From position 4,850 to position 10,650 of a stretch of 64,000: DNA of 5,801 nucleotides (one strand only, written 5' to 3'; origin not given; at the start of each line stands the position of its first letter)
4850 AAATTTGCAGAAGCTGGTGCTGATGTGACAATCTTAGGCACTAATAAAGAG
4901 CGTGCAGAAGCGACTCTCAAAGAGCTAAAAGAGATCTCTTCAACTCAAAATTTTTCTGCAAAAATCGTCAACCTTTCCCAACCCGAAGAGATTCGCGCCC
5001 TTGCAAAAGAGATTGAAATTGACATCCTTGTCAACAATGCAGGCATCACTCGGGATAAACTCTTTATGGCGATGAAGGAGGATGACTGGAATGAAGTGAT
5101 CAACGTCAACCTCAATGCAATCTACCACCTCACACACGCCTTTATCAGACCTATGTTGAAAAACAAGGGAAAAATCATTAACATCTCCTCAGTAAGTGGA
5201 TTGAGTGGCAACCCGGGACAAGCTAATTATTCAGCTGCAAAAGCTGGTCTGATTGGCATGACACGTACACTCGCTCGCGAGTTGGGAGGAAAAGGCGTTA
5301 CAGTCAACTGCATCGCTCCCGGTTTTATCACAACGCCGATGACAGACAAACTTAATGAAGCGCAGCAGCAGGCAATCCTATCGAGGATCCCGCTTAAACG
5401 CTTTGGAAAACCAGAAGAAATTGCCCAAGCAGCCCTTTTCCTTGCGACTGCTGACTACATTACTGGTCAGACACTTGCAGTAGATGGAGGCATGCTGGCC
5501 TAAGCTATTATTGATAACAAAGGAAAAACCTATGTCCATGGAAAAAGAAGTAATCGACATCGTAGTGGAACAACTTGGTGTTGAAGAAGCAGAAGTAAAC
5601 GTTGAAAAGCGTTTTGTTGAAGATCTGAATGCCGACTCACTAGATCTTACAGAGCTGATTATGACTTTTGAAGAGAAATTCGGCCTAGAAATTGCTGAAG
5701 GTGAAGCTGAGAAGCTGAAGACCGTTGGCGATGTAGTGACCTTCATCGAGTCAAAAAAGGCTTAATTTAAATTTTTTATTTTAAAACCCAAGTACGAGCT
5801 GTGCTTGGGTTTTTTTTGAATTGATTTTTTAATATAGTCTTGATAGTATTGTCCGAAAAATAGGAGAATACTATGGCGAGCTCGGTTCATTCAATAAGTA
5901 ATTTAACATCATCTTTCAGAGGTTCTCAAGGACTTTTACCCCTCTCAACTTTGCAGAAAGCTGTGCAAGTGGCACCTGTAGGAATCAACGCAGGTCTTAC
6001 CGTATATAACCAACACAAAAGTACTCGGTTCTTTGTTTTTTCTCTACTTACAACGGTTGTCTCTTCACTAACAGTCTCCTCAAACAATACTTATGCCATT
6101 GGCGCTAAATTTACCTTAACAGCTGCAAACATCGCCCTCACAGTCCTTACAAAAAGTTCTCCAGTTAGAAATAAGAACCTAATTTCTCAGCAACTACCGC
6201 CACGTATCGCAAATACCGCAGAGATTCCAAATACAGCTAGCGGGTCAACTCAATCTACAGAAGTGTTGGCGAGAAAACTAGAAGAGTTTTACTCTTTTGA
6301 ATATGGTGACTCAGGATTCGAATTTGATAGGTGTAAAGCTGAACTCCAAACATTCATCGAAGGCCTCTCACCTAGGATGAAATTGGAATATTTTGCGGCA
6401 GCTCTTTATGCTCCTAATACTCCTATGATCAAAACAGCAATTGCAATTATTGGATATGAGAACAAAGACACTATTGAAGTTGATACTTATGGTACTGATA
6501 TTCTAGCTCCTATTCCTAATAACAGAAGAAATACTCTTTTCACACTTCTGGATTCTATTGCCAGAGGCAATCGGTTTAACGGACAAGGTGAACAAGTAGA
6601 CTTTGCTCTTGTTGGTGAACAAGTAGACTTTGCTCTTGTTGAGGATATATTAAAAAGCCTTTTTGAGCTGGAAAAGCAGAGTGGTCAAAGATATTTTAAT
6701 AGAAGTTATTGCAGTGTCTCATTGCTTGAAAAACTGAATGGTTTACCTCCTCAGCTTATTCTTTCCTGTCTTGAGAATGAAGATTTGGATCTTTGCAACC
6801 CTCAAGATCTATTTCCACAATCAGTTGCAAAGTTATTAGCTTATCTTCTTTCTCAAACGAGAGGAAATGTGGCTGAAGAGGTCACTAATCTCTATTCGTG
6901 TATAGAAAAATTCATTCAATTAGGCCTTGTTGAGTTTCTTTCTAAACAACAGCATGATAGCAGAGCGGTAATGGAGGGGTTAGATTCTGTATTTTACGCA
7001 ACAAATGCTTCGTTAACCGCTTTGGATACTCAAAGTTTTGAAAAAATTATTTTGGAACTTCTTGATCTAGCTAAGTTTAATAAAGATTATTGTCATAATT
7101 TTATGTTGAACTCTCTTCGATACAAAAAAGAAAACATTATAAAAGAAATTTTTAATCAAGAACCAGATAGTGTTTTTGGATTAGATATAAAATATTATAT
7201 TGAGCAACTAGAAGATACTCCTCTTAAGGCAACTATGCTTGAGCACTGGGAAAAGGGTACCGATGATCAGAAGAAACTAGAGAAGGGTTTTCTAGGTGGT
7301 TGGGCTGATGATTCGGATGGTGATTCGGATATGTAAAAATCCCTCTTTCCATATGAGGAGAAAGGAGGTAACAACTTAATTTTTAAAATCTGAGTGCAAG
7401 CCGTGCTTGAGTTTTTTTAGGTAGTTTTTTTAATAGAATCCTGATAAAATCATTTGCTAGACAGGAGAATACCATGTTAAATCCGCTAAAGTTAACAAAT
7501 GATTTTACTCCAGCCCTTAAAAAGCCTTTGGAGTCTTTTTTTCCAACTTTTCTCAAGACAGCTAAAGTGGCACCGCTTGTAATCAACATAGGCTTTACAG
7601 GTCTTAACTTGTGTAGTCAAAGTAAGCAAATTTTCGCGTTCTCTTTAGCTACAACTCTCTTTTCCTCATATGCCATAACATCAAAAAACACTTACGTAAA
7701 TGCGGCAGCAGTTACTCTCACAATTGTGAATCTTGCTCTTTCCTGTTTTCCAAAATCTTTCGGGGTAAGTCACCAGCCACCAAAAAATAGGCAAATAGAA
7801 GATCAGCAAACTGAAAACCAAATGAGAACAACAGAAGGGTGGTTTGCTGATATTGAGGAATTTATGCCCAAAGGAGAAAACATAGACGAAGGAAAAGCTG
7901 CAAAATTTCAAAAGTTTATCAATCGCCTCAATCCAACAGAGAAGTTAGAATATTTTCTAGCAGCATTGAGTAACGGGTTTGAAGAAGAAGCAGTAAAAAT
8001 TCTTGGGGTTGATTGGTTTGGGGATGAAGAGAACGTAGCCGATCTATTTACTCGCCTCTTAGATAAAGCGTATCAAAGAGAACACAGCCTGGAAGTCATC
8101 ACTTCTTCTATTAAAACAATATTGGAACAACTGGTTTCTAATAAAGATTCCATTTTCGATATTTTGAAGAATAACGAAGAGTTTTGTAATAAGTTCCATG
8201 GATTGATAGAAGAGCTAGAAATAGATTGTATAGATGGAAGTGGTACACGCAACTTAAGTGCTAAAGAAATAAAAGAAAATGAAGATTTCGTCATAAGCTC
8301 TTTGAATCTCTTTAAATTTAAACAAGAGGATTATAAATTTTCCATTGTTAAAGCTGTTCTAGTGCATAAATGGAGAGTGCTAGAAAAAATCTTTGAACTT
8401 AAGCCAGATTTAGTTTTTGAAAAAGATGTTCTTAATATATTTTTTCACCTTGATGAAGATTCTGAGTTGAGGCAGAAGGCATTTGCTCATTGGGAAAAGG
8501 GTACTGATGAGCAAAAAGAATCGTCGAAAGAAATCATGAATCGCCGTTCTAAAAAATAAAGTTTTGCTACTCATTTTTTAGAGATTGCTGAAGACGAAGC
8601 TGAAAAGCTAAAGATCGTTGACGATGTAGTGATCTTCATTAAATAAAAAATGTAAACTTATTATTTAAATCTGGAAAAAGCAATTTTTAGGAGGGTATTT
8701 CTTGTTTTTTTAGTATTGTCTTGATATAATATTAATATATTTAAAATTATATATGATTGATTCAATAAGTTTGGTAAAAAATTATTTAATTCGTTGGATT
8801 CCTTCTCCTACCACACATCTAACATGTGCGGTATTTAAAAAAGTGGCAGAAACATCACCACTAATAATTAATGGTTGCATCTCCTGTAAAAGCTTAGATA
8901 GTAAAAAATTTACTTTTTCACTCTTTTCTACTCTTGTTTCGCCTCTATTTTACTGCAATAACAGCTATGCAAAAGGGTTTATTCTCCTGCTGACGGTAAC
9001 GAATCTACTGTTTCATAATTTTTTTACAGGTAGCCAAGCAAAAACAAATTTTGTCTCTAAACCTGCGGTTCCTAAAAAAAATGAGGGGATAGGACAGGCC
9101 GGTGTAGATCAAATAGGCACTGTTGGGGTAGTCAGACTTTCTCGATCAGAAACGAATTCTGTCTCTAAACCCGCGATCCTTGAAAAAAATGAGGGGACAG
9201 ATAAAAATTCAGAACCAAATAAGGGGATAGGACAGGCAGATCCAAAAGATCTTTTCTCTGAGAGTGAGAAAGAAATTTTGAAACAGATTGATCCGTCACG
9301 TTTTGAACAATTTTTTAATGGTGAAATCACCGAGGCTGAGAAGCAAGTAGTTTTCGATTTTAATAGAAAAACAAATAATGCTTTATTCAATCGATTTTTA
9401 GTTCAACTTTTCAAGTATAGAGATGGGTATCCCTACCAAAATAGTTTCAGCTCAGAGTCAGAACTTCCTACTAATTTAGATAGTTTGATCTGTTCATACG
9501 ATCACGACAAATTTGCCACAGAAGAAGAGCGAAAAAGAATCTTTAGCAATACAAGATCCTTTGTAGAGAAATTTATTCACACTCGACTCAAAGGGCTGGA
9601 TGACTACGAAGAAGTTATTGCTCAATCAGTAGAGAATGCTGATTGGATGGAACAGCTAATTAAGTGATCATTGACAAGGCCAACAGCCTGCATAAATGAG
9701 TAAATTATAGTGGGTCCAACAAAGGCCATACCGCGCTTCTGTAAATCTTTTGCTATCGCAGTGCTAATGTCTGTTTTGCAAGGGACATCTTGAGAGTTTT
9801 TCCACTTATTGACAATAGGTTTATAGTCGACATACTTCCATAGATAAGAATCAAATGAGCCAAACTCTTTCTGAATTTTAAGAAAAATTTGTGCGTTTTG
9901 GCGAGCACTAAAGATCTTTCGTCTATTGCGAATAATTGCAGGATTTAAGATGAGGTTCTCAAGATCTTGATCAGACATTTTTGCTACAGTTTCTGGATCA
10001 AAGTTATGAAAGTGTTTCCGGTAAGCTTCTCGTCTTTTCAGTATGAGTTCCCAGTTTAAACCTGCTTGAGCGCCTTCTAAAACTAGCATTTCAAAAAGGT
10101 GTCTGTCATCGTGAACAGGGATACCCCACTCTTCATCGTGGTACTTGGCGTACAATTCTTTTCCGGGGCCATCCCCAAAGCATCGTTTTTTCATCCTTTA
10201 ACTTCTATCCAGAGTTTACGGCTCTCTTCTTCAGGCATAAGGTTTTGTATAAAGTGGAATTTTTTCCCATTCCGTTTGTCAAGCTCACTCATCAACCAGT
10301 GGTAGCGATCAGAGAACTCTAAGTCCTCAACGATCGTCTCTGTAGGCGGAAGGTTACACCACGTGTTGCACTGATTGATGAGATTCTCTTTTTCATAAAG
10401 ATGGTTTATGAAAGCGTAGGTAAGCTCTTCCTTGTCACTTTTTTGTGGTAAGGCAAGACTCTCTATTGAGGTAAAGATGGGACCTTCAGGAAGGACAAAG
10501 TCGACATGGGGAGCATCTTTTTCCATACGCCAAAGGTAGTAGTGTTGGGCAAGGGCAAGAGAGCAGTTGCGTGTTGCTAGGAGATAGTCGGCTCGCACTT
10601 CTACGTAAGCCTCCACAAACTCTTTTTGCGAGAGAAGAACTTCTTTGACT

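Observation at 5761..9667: Tandem array of three Inc-like (bilobed-hydrophobic) genes grown by duplication of a unit that dragged along the acpP 3' end, terminator and promoter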

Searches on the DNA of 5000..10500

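Call 67: search_rna_families(source=window, start=5000, end=10500, threshold=evalue, max_evalue=1)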
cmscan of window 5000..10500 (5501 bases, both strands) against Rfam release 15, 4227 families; matches with E-value up to 1: 1.
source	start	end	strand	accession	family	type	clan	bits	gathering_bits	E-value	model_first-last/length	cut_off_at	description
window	7439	7476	+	RF03012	Mu-gpT-DE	Gene; sRNA;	-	26.3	49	0.007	1-53/53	no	Mu-gpT-DE RNA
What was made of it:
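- Tried and rejected: Only a sub-threshold Rfam hit (Mu-gpT-DE, 26 of 49 bits) over the p2 ribosome-binding site, judged to be chance (call 67).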

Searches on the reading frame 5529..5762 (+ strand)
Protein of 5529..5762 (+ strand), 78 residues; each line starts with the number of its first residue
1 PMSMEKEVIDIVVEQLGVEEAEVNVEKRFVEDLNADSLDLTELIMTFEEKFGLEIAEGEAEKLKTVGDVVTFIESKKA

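Call 6: search_protein_families(library=pfam, proteins=[window:5529-5762:+], max_evalue=1)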
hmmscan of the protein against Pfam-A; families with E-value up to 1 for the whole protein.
window:5529-5762:+ (78 aa): 3 families
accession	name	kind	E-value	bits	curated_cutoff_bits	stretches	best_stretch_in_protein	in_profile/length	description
PF00550.31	PP-binding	-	2.1e-12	47.5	20.8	1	7-73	2-67/67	Phosphopantetheine attachment site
PF07377.18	DUF1493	-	0.037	15.1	21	1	4-55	4-61/108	Protein of unknown function (DUF1493)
PF23297.2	ACP_SdgA_C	-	0.15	12.6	27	1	3-57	10-63/95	Highly reducing polyketide synthase sdgA, C-terminal ACP domain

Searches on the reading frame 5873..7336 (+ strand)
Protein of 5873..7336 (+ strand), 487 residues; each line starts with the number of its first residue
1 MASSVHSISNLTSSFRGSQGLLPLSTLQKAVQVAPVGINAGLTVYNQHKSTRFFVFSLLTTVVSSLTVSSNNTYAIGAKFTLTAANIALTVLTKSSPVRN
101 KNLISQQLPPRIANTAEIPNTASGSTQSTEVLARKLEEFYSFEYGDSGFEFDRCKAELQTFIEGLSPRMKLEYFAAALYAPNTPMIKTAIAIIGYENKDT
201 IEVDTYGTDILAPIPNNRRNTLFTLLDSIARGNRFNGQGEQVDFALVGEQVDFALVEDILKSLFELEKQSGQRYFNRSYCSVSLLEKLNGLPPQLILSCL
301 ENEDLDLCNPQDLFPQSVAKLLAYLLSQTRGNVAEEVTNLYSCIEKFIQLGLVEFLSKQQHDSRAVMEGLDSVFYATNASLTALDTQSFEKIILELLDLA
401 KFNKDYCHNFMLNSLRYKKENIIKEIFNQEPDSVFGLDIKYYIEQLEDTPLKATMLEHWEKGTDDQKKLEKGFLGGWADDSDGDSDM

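Call 6: search_protein_families(library=pfam, proteins=[window:5873-7333:+], max_evalue=1)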
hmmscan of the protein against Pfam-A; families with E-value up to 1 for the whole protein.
window:5873-7333:+ (487 aa): 1 family
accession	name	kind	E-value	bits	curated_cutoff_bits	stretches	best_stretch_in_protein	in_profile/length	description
PF25587.1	Rv2743c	-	0.02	15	27.7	1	48-135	30-115/237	Rv2743c family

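Call 8: find_encoding_contigs(protein=window:5873-7336:+, flank=10000, max_places=6)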
Protein window:5873-7336:+ (487 aa): 1 contig read that carries it; 1 place shown.
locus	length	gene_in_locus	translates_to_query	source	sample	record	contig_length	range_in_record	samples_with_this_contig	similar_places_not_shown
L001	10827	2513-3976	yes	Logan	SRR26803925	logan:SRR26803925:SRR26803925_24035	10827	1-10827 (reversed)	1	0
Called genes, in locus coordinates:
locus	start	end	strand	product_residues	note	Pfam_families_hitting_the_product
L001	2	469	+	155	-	?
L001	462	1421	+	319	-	PF00698:Acyl_transf_1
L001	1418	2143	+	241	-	PF00106:adh_short, PF08659:KR, PF23441:SDR (faint), PF01370:Epimerase (weak), PF13561:adh_short_C2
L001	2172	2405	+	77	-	PF00550:PP-binding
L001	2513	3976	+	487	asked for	-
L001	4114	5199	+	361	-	-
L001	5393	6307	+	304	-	-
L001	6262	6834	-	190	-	PF03352:Adenine_glyco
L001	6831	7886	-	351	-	PF01547:SBP_bac_1 (faint), PF13416:SBP_bac_8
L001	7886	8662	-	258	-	PF00528:BPD_transp_1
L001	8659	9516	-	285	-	PF00528:BPD_transp_1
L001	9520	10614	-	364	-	PF00005:ABC_tran, PF13304:AAA_21 (faint), PF08402:TOBE_2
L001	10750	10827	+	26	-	?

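Call 9: find_homologous_proteins(query=window:5873-7333:+, max_evalue=0.01)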
Query window:5873-7333:+ (487 aa): 1 proteins with E <= 0.01 among 8000 candidates.
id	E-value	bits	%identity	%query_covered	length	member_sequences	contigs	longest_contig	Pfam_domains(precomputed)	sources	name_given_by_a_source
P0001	0.0e+0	1079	100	100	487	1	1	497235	-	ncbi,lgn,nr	ncbi:MAG: hypothetical protein SNF33_07000 [Candidatus Algichlamydia australiensis]|nr:hypothetical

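Call 14: find_homologous_proteins(query=A2, max_evalue=0.1)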
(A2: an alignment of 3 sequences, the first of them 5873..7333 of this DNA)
Query A2 (3 sequences) (487 aa, profile of the alignment): 1 proteins with E <= 0.1 among 8000 candidates.
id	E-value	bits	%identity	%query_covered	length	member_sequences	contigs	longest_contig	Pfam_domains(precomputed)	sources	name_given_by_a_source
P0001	9.4e-164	563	100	100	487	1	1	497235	-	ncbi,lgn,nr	ncbi:MAG: hypothetical protein SNF33_07000 [Candidatus Algichlamydia australiensis]|nr:hypothetical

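Call 23: search_protein_representatives(alignment_id=A2)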
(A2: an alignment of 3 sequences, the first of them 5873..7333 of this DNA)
Query: 3 sequences, 369 profile positions. Proteins with E-value up to 0.001 (for the whole library): 4; up to 1e-10: 3; up to 1e-30: 3. The best 4 are listed.
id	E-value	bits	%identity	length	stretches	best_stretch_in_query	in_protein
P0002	1.8e-183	626.3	-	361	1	1-369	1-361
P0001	3.0e-164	563.0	-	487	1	1-369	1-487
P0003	1.3e-88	314.1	-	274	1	31-316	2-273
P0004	1.9e-04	37.1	-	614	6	70-120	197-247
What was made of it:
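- On Chlamydial Inc proteins: Only self-hits among 5.8 billion clusters and 1.84 billion representatives (calls 9, 14, 23).
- Tried and rejected: The word-indexed search with p1 and with the three-protein profile (calls 9, 14), and the exhaustive HMMER profile search (call 23), gave only self-hits.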

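Call 43: predict_structure(alignment_id=A2)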
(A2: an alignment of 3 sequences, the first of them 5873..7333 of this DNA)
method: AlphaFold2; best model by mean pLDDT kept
length: 487 residues; sequences in the alignment: 3
mean_pLDDT: 43.6   pTM: 0.29
mean pLDDT of the five models: 43.6, 43.3, 43.1, 41.9, 41.1
residues with pLDDT >= 90: 0; 70-90: 15; 50-70: 89; < 50: 383
segments of 3 or more residues with pLDDT < 50: 1-42, 44-131, 140-155, 166-169, 178-224, 227-256, 266-287, 292-294, 301-320, 323-341, 348-351, 353-394, 396-412, 470-487
pLDDT, mean of each block of 10 residues (from residue 1): 34 35 45 45 47 46 40 34 36 26 25 27 34 53 41 51 49 49 43 40 25 34 48 34 32 47 49 36 45 49 41 46 47 42 49 46 43 41 42 46 42 51 63 62 62 75 67 36 31
secondary structure, 60 per line:
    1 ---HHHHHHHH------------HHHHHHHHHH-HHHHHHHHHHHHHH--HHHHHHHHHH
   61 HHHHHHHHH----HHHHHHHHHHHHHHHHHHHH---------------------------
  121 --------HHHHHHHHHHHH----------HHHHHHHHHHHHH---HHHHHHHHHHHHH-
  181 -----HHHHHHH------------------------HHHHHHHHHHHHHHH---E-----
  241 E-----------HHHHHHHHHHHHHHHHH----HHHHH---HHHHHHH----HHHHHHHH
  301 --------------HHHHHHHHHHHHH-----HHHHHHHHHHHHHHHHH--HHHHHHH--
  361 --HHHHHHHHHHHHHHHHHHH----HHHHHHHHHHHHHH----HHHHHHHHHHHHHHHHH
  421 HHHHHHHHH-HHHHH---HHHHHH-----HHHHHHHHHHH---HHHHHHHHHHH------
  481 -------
elements in order: H4-11 H24-33 H35-48 H51-69 H74-93 H129-140 H151-163 H167-179 H186-192 H217-231 H253-269 H274-278 H282-288 H293-300 H315-327 H333-349 H352-358 H363-381 H386-399 H404-429 H431-435 H439-444 H450-460 H464-474
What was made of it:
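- AF2 secondary structure gives helices 51-69 and 74-93 (call 43). The AF2 model is low confidence (pLDDT 43.6, call 43). The rest of the protein is predicted all-helical (call 43).
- Tried and rejected: AlphaFold2 on the 3-sequence alignment gave pLDDT 43.6 (call 43).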

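Call 53: search_protein_families(library=ncbifam, proteins=[window:5873-7333:+], max_evalue=1)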
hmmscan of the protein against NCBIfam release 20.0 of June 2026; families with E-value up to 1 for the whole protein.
window:5873-7333:+ (487 aa): 2 families
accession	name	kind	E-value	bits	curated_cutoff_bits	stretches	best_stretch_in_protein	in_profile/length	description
NF047839.1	PspM_Rv2743c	equivalog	0.13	12.2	80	1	49-137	16-102/220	phage shock envelope stress response protein PspM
TIGR00719.1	sda_beta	equivalog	0.16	11.7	161.2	1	216-275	38-93/208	L-serine ammonia-lyase, iron-sulfur-dependent subunit beta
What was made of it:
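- There is no Sec-type signal and no conserved prokaryotic domain (calls 6, 53). There are weak sub-threshold matches of the hairpin region to the two-TM protein PspM/Rv2743c (Pfam E 0.02, NCBIfam E 0.13; calls 6, 53).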

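Call 70: search_solved_structures(query=A2, max_evalue=1)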
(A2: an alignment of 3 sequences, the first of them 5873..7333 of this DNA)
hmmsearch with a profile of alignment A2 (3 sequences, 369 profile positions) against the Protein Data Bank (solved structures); distinct sequences matched with E-value up to 1: 1.
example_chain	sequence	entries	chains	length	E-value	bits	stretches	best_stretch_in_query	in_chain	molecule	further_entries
7zg6_A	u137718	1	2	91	0.64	12.4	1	261-321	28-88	DUF1778 domain-containing protein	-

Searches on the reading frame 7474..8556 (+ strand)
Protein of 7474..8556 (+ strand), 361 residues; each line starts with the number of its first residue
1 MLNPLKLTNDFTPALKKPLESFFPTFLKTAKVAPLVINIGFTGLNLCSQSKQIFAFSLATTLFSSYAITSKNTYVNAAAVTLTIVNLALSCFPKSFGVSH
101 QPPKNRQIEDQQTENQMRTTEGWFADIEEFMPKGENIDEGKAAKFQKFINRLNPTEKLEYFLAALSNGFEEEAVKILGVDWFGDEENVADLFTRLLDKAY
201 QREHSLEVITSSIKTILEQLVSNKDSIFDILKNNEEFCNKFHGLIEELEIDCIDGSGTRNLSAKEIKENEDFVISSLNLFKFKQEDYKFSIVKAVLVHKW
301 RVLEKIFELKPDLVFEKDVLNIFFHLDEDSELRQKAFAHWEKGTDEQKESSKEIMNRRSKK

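Call 6: search_protein_families(library=pfam, proteins=[window:7474-8556:+], max_evalue=1)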
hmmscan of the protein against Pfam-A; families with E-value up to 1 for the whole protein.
window:7474-8556:+ (361 aa): 2 families
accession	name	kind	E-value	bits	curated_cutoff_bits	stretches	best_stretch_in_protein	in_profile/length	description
PF21600.2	ZSWIM1-3_helical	-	0.0018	18.7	27.3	1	157-239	35-117/126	ZSWIM1/3, helical domain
PF20640.2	Rrn6_HB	-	0.032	14.8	26.4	1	181-300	55-160/192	Rrn6, helical bundle domain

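Call 53: search_protein_families(library=ncbifam, proteins=[window:7474-8556:+], max_evalue=1)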
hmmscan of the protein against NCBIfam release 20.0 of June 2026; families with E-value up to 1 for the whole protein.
window:7474-8556:+ (361 aa): 1 family
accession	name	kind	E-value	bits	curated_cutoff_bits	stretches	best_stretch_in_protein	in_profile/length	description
NF047644.1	TsoY_fam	subfamily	0.065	12.1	150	1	47-92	173-218/378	TsoY family (seleno)protein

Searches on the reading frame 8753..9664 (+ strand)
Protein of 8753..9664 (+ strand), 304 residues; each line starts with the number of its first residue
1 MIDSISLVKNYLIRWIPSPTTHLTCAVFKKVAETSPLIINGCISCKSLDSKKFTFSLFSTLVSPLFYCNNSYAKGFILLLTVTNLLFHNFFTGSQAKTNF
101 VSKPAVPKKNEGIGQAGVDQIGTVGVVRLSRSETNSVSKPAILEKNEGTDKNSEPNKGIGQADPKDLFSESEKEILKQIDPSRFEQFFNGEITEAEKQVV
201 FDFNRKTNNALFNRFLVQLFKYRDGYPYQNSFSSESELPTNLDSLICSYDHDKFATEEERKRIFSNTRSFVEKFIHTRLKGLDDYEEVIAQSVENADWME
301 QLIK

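Call 6: search_protein_families(library=pfam, proteins=[window:8753-9664:+], max_evalue=1)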
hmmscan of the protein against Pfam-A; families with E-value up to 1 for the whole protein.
window:8753-9664:+ (304 aa): 0 families

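Call 53: search_protein_families(library=ncbifam, proteins=[window:8753-9664:+], max_evalue=1)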
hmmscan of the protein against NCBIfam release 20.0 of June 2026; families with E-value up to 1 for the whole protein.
window:8753-9664:+ (304 aa): 0 families

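Call 71: search_solved_structures(query=window:8753-9664:+, max_evalue=1)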
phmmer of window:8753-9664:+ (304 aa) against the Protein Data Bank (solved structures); distinct sequences matched with E-value up to 1: 0.
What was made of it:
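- On Chlamydial Inc proteins: No match above threshold in Pfam, NCBIfam or PDB (calls 6, 53, 70, 71).
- Tried and rejected: Pfam, NCBIfam and PDB sequence searches gave nothing above threshold (calls 6, 53, 70, 71).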

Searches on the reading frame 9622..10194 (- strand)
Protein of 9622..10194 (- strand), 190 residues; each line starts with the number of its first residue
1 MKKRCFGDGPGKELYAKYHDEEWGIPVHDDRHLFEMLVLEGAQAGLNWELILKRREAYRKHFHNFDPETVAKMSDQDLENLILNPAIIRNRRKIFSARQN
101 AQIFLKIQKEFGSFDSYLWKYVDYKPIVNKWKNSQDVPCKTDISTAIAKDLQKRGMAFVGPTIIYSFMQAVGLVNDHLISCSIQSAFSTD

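Call 6: search_protein_families(library=pfam, proteins=[window:9622-10194:-], max_evalue=1)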
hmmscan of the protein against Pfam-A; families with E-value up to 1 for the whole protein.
window:9622-10194:- (190 aa): 2 families
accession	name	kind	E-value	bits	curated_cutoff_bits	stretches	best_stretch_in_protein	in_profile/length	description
PF03352.18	Adenine_glyco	-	1.5e-79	266.4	25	1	12-182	5-175/177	Methyladenine glycosylase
PF24151.2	ArlX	-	0.15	11.9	28.7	1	73-122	176-224/229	ArlX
